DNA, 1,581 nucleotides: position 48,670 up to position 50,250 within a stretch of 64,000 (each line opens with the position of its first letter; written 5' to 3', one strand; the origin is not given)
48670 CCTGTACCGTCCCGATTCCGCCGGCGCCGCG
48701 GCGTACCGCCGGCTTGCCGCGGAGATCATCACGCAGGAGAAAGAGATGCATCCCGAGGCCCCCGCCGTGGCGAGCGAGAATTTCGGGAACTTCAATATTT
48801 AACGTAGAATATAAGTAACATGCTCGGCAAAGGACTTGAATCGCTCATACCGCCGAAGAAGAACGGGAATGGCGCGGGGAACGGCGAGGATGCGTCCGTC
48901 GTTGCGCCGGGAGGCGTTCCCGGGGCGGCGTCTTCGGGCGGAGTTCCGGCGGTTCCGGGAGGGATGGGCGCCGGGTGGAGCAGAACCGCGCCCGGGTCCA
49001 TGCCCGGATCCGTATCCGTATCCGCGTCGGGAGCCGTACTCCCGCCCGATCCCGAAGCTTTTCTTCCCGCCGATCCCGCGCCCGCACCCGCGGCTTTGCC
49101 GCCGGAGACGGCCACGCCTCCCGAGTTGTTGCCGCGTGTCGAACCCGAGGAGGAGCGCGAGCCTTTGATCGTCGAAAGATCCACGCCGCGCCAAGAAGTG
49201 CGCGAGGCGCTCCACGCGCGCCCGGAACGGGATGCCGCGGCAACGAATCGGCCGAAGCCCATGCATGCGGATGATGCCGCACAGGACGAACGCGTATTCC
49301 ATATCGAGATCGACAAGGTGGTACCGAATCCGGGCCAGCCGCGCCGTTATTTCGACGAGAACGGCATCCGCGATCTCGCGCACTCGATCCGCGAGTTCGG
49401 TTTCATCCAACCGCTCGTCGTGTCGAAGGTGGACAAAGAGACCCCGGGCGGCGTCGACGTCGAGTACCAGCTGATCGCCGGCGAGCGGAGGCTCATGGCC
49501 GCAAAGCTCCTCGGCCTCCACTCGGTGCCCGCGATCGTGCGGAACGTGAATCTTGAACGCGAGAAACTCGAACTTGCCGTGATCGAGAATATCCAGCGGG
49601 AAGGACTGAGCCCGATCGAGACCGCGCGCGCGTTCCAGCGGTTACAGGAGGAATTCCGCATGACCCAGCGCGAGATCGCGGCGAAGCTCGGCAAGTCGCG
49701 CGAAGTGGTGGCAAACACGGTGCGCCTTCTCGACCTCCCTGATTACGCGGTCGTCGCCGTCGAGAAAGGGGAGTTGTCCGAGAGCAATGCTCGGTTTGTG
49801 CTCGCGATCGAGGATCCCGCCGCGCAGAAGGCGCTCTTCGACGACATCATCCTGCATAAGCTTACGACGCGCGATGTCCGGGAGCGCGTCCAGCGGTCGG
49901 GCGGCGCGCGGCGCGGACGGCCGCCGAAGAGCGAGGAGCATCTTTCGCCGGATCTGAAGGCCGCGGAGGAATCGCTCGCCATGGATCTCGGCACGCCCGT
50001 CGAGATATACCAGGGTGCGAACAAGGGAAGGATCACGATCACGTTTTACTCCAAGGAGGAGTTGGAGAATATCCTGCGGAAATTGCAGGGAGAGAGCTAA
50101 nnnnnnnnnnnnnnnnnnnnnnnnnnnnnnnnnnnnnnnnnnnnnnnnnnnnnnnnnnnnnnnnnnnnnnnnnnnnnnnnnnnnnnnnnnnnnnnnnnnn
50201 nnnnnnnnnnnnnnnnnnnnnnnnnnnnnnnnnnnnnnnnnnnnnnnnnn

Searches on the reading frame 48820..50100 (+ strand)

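Call 54: search_protein_families(library=pfam, proteins=[window:48820-50100:+], max_evalue=0.0001)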
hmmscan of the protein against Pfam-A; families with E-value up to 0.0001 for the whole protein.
window:48820-50100:+ (426 aa): 3 families
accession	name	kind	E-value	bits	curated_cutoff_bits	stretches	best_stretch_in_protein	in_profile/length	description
PF17762.8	HTH_ParB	-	6.1e-28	97.4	22.6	1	262-359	2-99/102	ParB HTH domain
PF02195.25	ParB_N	-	6.7e-27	93.8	26.3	1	158-259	2-95/95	ParB N-terminal domain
PF23552.2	ParB_C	-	2.1e-10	40.3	23.8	1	376-423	2-50/50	ParB dimerisation domain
